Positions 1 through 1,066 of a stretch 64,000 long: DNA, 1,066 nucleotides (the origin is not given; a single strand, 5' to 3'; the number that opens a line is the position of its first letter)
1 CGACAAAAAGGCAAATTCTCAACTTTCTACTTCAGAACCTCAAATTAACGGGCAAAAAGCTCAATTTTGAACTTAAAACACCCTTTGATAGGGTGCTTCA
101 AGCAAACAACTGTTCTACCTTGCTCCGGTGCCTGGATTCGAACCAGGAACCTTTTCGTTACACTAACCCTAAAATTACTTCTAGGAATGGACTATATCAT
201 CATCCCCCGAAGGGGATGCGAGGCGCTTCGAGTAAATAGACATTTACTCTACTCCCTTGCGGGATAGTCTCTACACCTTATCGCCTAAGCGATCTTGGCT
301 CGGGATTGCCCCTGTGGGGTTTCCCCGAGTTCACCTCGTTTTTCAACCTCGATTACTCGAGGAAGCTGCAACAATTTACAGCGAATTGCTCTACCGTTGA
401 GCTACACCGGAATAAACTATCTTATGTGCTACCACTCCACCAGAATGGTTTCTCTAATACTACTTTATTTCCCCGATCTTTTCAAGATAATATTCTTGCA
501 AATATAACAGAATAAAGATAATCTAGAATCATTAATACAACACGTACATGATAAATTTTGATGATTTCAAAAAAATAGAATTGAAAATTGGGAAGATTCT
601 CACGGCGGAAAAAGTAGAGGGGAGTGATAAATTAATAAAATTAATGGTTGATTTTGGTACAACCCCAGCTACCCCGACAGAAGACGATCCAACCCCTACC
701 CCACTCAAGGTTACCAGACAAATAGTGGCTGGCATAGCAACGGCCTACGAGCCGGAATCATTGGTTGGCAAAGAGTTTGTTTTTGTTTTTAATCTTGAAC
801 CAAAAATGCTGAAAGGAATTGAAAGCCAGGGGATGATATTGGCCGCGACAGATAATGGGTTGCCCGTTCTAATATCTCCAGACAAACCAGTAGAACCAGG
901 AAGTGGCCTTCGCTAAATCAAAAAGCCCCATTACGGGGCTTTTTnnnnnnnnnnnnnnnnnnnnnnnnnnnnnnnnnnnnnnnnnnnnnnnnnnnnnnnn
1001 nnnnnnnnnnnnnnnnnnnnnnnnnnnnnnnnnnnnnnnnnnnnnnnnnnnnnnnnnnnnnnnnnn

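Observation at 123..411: tRNA-Asn(GUU) gene split by a compact group I intron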

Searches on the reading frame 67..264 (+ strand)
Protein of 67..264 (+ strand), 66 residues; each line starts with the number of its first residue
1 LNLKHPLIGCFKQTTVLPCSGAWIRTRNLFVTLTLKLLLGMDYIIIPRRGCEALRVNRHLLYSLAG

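Call 55: search_protein_families(library=pfam, proteins=[window:67-264:+], max_evalue=0.1)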
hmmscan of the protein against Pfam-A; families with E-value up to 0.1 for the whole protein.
seq(66 aa): 0 families

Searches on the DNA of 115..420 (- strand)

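Call 12: search_dna_similar(query=window:115-420:-, collection=phages, mode=distant, max_evalue=0.001)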
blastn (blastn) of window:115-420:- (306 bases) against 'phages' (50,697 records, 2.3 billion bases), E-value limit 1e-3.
Records with a match: 42; places in all: 42; records where one place covers at least 80% of the query: 0.
Best place of each record, by identity: 90-95% 2; 80-90% 31; 60-80% 9.
By first word of the organism name: Escherichia 12; Vibrio 9; Ralstonia 9; Yersinia 3; Klebsiella 2; Edwardsiella 2; Salmonella 2; Teseptimavirus 1; Enterobacteria 1; Kayfunavirus 1.
By host as written in the record: Escherichia coli 8; Vibrio cholerae 7; Ralstonia solanacearum 6; - 5; Yersinia enterocolitica 3; Klebsiella pneumoniae 2; Edwardsiella tarda E24.1 2; Vibrio cholerae 1051 2; and 6 more.
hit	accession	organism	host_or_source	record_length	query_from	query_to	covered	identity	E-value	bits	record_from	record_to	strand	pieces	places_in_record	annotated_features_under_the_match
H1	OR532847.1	Klebsiella phage RCIP0053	Klebsiella pneumoniae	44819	61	172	33%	85.1%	1e-6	114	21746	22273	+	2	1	hypothetical protein (x2)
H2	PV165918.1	Edwardsiella phage vB_EtA_DT115P1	Edwardsiella tarda E24.1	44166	61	172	33%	83.2%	5e-5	105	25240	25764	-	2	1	HNH endonuclease | DNA polymerase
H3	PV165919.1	Edwardsiella phage vB_EtA_WAG25P1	Edwardsiella tarda E24.1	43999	61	172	33%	83.2%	5e-5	105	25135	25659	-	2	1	hypothetical protein | DNA polymerase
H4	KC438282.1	Vibrio phage JA-1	Vibrio cholerae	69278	142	232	30%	78.5%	6e-10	71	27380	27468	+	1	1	putative HNH homing endonuclease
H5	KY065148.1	Vibrio phage JSF3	Vibrio cholerae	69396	142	232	30%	78.5%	6e-10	71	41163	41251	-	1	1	HNH homing endonuclease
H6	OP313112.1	Vibrio phage 12VC501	Vibrio cholerae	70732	142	232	30%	78.5%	6e-10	71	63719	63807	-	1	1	putative HNH homing endonuclease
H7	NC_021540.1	Vibrio phage JA-1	Vibrio cholerae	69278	142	232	30%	78.5%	6e-10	71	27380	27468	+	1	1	HNH endonuclease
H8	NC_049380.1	Vibrio phage JSF3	Vibrio cholerae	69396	142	232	30%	78.5%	6e-10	71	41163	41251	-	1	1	HNH endonuclease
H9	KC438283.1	Vibrio phage VCO139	Vibrio cholerae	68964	142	232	30%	77.4%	7e-9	66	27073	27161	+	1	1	putative HNH homing endonuclease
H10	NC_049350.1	Vibrio phage VCO139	Vibrio cholerae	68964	142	232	30%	77.4%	7e-9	66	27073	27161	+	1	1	HNH endonuclease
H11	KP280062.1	Vibrio phage phi 1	Vibrio cholerae 1051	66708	142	232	30%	76.3%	3e-7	62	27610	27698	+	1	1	putative HNH homing endonuclease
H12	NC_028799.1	Vibrio phage phi 1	Vibrio cholerae 1051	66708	142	232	30%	76.3%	3e-7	62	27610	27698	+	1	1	HNH endonuclease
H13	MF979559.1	Ralstonia phage DU_RP_I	Ralstonia solanacearum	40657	87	156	23%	80.8%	9e-8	64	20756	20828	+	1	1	recombination endonuclease VII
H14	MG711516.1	Ralstonia phage RsoP1EGY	Ralstonia solanacearum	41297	87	156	23%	80.8%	9e-8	64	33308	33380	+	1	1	hypothetical protein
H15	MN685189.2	Ralstonia phage vRsoP-WF2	environmental water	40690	87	156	23%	80.8%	9e-8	64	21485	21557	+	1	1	endonuclease VII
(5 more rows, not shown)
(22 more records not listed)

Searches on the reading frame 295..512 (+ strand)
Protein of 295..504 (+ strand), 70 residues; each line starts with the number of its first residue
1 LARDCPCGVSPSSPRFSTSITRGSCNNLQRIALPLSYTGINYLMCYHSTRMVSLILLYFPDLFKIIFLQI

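Call 55: search_protein_families(library=pfam, proteins=[window:295-504:+, window:306-512:+], max_evalue=0.1)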
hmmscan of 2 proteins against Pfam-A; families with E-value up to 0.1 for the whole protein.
seq(70 aa): 0 families

seq(69 aa): 2 families
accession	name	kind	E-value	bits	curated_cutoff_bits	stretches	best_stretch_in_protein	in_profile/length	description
PF01630.24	Glyco_hydro_56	-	0.0015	18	23.2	1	3-38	174-209/335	Hyaluronidase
PF09398.16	FOP_dimer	-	0.05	14.3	29.4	1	8-47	27-66/81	FOP N terminal dimerisation domain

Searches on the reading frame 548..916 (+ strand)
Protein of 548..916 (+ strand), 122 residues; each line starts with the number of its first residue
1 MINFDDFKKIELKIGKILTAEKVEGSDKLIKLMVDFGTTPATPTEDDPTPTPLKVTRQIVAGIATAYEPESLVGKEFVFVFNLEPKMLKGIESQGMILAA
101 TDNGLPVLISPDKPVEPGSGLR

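Call 30: search_protein_families(library=pfam, proteins=[window:548-916:+], max_evalue=0.01)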
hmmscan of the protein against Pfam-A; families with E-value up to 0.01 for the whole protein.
window:548-916:+ (122 aa): 1 family
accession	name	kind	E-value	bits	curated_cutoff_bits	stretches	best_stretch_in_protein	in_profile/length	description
PF01588.26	tRNA_bind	-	5e-24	84.7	27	2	56-119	30-95/96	Putative tRNA binding domain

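Call 38: find_homologous_proteins(query=window:548-916:+, max_evalue=1e-10)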
Query window:548-916:+ (122 aa): 387 proteins with E <= 1e-10 among 401 candidates; the best 120 are listed.
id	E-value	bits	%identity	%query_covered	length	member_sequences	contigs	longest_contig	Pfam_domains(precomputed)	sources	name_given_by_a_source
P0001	5.3e-72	257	100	100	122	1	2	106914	PF01588.27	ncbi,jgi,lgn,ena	-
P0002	7.4e-62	224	84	100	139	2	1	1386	PF01588.27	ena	-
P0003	5.5e-58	212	81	100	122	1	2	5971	PF01588.27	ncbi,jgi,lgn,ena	-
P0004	9.0e-39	150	54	97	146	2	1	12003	PF01588.27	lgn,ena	-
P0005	7.9e-37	144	58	97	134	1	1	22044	PF01588.27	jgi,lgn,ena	jgi:tRNA-binding EMAP/Myf-like protein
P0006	1.5e-34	136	59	97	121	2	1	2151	PF01588.27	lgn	-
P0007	1.5e-34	136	57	97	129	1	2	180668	PF01588.27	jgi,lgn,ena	-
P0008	1.9e-34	136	62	97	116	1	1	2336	PF01588.27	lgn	-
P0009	1.0e-33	134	60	97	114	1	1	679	PF01588.27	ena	-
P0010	2.7e-33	132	60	99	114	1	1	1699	PF01588.27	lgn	-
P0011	2.9e-33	132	54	99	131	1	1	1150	PF01588.27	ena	-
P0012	4.1e-33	132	61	98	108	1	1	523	PF01588.27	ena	-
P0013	8.3e-33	131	58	100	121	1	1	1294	PF01588.27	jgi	-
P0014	1.0e-32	130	58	99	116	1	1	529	PF01588.27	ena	-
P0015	1.7e-32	130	58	100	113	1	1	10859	PF01588.27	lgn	-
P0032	1.9e-30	123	62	97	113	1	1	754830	PF01588.27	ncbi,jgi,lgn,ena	jgi:methionine--tRNA ligase beta chain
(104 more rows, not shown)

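Call 39: find_encoding_contigs(protein=P0001, flank=1500, max_places=3)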
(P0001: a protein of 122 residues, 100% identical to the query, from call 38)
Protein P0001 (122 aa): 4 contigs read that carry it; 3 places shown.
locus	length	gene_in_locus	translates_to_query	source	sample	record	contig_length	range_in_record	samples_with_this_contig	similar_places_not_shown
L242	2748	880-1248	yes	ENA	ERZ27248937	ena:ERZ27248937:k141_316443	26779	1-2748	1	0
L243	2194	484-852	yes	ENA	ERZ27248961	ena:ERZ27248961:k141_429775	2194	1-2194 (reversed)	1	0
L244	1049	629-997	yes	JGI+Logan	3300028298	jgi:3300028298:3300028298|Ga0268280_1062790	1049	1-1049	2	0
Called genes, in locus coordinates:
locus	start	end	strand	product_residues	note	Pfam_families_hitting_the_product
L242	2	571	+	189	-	?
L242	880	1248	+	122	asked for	PF01588:tRNA_bind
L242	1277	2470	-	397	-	PF03979:Sigma70_r1_1, PF00140:Sigma70_r1_2, PF04542:Sigma70_r2, PF04539:Sigma70_r3, PF04545:Sigma70_r4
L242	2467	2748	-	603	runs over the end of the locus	PF01807:Zn_ribbon_DnaG, PF08275:DNAG_N, PF01751:Toprim, PF13155:Toprim_2, PF13362:Toprim_3 (weak), PF13662:Toprim_4, PF10410:DnaB_bind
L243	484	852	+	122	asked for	PF01588:tRNA_bind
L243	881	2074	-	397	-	PF03979:Sigma70_r1_1, PF00140:Sigma70_r1_2, PF04542:Sigma70_r2, PF04539:Sigma70_r3, PF04545:Sigma70_r4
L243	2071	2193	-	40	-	?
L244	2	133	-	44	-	?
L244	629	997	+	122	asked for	PF01588:tRNA_bind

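Call 40: find_encoding_contigs(protein=P0003, flank=2500, max_places=3)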
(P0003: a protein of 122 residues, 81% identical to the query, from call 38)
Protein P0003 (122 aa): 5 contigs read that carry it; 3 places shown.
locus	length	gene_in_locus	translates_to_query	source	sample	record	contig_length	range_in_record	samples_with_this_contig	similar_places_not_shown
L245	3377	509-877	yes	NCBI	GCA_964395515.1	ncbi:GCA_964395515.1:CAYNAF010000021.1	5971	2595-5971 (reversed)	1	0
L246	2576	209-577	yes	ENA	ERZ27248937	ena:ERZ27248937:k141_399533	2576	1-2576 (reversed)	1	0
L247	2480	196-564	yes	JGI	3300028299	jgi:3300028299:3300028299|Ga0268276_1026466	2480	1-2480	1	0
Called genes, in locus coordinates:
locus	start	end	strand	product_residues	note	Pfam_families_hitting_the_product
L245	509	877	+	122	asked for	PF01588:tRNA_bind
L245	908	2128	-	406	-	PF03979:Sigma70_r1_1, PF00140:Sigma70_r1_2, PF04542:Sigma70_r2, PF04539:Sigma70_r3, PF04545:Sigma70_r4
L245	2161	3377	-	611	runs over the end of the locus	PF01807:Zn_ribbon_DnaG, PF08275:DNAG_N, PF01751:Toprim, PF13155:Toprim_2, PF13662:Toprim_4, PF10410:DnaB_bind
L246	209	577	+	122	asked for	PF01588:tRNA_bind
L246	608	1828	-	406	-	PF03979:Sigma70_r1_1, PF00140:Sigma70_r1_2, PF04542:Sigma70_r2, PF04539:Sigma70_r3, PF04545:Sigma70_r4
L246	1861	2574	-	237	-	?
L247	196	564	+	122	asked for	PF01588:tRNA_bind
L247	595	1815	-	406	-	PF03979:Sigma70_r1_1, PF00140:Sigma70_r1_2, PF04542:Sigma70_r2, PF04539:Sigma70_r3, PF04545:Sigma70_r4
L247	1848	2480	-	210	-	?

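Call 41: find_encoding_contigs(protein=P0002, flank=2500, max_places=3)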
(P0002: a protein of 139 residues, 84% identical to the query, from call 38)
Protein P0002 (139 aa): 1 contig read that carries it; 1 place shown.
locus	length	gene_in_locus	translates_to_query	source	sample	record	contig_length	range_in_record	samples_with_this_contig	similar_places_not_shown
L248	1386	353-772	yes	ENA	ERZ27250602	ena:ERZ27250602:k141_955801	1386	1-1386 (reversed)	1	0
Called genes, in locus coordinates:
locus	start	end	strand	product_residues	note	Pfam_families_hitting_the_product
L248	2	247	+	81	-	?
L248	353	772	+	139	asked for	PF01588:tRNA_bind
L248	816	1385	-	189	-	?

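Call 63: find_encoding_contigs(protein=P0005, flank=2000, max_places=2)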
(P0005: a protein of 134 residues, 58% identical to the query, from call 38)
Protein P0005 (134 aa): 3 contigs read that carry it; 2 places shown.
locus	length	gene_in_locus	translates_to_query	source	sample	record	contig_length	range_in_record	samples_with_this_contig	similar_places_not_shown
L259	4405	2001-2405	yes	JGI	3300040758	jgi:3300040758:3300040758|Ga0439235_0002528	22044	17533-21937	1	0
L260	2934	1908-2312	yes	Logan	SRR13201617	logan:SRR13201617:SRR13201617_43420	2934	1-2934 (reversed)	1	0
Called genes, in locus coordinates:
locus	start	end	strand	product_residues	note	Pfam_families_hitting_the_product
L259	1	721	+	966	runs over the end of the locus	PF00580:UvrD-helicase, PF01443:Viral_helicase1 (faint), PF13245:AAA_19, PF21445:ADDB_N, PF13361:UvrD_C, PF13538:UvrD_C_2 (faint), PF12705:PDDEXK_1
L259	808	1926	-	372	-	PF02353:CMAS, PF13489:Methyltransf_23, PF01728:FtsJ (weak), PF08241:Methyltransf_11, PF08242:Methyltransf_12, PF13649:Methyltransf_25, PF13847:Methyltransf_31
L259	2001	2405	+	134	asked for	PF01588:tRNA_bind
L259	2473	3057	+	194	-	-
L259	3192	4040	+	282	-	PF12705:PDDEXK_1, PF01930:Cas_Cas4 (weak)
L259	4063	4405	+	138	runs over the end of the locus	PF04205:FMN_bind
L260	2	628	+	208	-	?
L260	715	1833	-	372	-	PF02353:CMAS, PF13489:Methyltransf_23, PF01728:FtsJ (weak), PF08241:Methyltransf_11, PF08242:Methyltransf_12, PF13649:Methyltransf_25, PF13847:Methyltransf_31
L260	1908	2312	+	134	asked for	PF01588:tRNA_bind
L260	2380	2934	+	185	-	?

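Call 64: find_encoding_contigs(protein=P0007, flank=2000, max_places=2)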
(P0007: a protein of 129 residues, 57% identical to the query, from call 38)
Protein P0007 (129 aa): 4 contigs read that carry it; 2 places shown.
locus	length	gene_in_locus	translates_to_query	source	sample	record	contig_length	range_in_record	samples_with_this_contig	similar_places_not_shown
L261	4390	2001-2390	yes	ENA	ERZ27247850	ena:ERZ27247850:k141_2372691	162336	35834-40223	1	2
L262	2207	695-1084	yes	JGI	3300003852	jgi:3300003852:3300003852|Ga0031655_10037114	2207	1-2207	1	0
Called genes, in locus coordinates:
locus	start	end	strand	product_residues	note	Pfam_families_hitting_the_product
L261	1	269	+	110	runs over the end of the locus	-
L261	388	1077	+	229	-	-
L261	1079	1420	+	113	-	-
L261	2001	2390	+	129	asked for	PF01588:tRNA_bind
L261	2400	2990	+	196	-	-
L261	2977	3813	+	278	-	PF12705:PDDEXK_1, PF01930:Cas_Cas4 (weak)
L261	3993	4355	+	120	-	-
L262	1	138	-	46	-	?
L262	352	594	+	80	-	-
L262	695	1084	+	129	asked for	PF01588:tRNA_bind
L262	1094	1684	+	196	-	-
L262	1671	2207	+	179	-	?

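Call 65: find_encoding_contigs(protein=P0004, flank=2000, max_places=2)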
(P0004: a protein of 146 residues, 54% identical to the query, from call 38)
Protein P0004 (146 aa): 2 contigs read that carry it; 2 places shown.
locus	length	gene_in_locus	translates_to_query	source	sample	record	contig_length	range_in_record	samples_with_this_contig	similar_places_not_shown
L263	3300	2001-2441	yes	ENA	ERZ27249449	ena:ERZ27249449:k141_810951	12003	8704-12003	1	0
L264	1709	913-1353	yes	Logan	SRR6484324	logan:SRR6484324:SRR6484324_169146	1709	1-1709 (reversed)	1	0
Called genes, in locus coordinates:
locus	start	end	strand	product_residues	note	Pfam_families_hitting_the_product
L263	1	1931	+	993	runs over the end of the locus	PF00580:UvrD-helicase, PF13245:AAA_19, PF21445:ADDB_N (weak), PF13361:UvrD_C, PF13538:UvrD_C_2 (faint), PF12705:PDDEXK_1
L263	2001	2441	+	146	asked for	PF01588:tRNA_bind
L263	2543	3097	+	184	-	PF00254:FKBP_C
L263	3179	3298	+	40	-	?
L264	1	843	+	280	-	?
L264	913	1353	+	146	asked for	PF01588:tRNA_bind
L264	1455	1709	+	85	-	?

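Call 66: find_encoding_contigs(protein=P0032, flank=2000, max_places=2)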
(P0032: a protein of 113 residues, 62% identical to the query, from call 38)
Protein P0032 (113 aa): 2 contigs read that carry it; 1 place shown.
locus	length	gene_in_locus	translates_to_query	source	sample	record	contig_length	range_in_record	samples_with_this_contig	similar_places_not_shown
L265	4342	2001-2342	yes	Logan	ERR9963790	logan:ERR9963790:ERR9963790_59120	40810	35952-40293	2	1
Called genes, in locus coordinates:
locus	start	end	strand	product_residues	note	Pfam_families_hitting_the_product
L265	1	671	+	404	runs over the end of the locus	PF01471:PG_binding_1, PF00089:Trypsin, PF13365:Trypsin_2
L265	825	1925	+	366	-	PF00041:fn3 (faint), PF16655:PhoD_N (faint), PF16656:Pur_ac_phosph_N (faint), PF25059:FN3_DSCAM-DSCAML_C (faint), PF24489:Ig_J_second (faint)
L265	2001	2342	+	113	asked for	PF01588:tRNA_bind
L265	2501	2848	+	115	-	-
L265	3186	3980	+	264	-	PF13175:AAA_15 (faint), PF00005:ABC_tran, PF13304:AAA_21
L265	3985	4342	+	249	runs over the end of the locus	PF01061:ABC2_membrane, PF12698:ABC2_membrane_3, PF12679:ABC2_membrane_2 (weak)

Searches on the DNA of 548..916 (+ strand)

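Call 45: search_rna_families(sources=[L245, L246, L248, L242, L121], threshold=gathering)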
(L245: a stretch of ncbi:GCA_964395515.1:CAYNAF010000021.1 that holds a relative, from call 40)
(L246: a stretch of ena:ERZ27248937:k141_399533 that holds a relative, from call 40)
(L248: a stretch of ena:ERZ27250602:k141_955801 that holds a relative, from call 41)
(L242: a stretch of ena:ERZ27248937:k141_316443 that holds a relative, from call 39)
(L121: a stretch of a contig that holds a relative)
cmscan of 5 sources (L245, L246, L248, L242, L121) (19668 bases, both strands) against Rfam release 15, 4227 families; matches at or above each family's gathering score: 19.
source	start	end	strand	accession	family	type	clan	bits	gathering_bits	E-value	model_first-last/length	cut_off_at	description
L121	5568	5794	-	RF00028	Intron_gpI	Intron;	-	90.1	50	3e-22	1-253/253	no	Group I catalytic intron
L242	500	720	-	RF00028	Intron_gpI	Intron;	-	78.1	50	1.2e-18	1-253/253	no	Group I catalytic intron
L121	87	161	-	RF00005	tRNA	Gene; tRNA;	CL00001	70.5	29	7e-14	1-71/71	no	tRNA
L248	209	280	-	RF00005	tRNA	Gene; tRNA;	CL00001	70.3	29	8.2e-14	1-71/71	no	tRNA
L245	4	75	-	RF00005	tRNA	Gene; tRNA;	CL00001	70.1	29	8.9e-14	1-71/71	no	tRNA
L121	4866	4937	-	RF00005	tRNA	Gene; tRNA;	CL00001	69.2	29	1.6e-13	1-71/71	no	tRNA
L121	7620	7691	-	RF00005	tRNA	Gene; tRNA;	CL00001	69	29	1.8e-13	1-71/71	no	tRNA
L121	3735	3805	-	RF00005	tRNA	Gene; tRNA;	CL00001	67.9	29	3.7e-13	1-71/71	no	tRNA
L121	2704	2776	-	RF00005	tRNA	Gene; tRNA;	CL00001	67.4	29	5.1e-13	1-71/71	no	tRNA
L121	7733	7803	-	RF00005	tRNA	Gene; tRNA;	CL00001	65.3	29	1.9e-12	1-71/71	no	tRNA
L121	7923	7996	-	RF00005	tRNA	Gene; tRNA;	CL00001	62.1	29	1.5e-11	1-71/71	no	tRNA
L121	1427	1498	-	RF00005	tRNA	Gene; tRNA;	CL00001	60.9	29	3e-11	1-71/71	no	tRNA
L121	8344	8417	-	RF00005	tRNA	Gene; tRNA;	CL00001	60.2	29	4.8e-11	1-71/71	no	tRNA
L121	7113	7188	-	RF00005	tRNA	Gene; tRNA;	CL00001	56.8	29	4.2e-10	1-71/71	no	tRNA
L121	5003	5077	-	RF00005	tRNA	Gene; tRNA;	CL00001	52.4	29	6.7e-09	1-71/71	no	tRNA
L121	1352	1423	-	RF00005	tRNA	Gene; tRNA;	CL00001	51.9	29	9.2e-09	1-71/71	no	tRNA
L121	3250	3322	-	RF00005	tRNA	Gene; tRNA;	CL00001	50.7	29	2e-08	1-71/71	no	tRNA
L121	3659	3732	-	RF00005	tRNA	Gene; tRNA;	CL00001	48.4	29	8.5e-08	1-71/71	no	tRNA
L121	4391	4458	-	RF00005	tRNA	Gene; tRNA;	CL00001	45.7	29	4.6e-07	1-71/71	no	tRNA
